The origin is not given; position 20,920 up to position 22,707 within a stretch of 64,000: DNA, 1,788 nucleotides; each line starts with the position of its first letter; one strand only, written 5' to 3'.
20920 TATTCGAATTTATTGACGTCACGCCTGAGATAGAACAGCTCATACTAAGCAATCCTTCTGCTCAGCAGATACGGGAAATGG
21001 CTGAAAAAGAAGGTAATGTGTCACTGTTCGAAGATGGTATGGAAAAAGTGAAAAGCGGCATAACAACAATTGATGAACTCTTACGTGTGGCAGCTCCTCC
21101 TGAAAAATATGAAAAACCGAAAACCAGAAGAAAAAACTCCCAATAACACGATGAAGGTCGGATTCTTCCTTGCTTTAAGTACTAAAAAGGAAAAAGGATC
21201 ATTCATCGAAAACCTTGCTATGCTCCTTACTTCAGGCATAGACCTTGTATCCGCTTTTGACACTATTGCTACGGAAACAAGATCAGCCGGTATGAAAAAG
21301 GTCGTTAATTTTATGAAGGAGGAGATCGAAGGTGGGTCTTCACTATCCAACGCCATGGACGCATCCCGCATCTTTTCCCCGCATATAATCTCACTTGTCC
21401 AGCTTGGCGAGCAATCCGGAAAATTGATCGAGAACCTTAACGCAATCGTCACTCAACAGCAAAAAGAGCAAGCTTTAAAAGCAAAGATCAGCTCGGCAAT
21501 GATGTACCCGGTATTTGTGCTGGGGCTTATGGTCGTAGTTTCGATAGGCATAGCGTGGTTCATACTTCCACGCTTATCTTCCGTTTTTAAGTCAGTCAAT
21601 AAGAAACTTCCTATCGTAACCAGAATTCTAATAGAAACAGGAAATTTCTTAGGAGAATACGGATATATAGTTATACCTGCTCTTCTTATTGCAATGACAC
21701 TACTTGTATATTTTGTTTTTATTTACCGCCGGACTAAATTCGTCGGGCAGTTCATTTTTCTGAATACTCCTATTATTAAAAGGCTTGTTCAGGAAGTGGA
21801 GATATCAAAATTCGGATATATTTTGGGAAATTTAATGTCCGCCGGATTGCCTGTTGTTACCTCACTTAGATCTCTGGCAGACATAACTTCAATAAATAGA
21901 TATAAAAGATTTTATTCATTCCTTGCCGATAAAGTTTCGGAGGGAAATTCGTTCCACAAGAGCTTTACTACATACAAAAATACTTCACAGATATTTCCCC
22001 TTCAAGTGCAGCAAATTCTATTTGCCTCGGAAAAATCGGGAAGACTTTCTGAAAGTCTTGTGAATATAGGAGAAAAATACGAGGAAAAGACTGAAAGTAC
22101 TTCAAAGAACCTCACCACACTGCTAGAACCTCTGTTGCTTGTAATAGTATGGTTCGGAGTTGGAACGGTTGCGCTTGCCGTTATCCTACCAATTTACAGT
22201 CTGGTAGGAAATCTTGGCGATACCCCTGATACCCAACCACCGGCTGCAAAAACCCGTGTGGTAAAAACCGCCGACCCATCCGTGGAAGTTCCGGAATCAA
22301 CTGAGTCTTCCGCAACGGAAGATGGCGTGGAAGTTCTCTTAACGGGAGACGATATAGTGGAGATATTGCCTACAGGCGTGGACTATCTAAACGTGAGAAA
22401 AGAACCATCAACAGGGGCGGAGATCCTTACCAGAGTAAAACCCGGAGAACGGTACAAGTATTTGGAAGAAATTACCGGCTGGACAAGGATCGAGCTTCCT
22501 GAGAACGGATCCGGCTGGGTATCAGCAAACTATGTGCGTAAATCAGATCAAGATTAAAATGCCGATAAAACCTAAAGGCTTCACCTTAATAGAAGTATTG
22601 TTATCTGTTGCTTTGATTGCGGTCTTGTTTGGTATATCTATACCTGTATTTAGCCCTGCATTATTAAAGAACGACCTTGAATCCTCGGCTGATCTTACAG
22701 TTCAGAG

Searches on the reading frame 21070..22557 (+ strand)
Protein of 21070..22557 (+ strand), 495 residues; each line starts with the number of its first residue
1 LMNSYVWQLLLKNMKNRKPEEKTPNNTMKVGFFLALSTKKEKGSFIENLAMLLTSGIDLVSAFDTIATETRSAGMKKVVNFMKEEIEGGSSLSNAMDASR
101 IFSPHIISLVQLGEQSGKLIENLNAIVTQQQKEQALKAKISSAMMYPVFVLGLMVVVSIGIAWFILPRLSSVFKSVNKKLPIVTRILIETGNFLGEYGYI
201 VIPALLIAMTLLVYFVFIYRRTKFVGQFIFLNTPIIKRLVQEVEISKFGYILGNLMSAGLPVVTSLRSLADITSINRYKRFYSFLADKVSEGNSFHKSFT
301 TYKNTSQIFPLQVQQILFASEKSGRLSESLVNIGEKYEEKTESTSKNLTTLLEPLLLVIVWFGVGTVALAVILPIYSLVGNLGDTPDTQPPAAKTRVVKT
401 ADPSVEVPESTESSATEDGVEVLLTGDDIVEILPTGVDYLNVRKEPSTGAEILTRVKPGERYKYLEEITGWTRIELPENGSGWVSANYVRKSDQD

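Call 89: search_protein_families(library=pfam, proteins=[window:21070-22557:+], max_evalue=0.00001)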
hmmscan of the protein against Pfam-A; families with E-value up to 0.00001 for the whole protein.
window:21070-22557:+ (495 aa): 2 families
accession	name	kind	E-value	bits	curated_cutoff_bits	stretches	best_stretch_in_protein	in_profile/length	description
PF00482.28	T2SSF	-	1.3e-45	154.8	25.2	2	45-167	1-125/125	Type II secretion system (T2SS), protein F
PF08239.17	SH3_3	-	1.6e-13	51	27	1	439-489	2-53/54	Bacterial SH3 domain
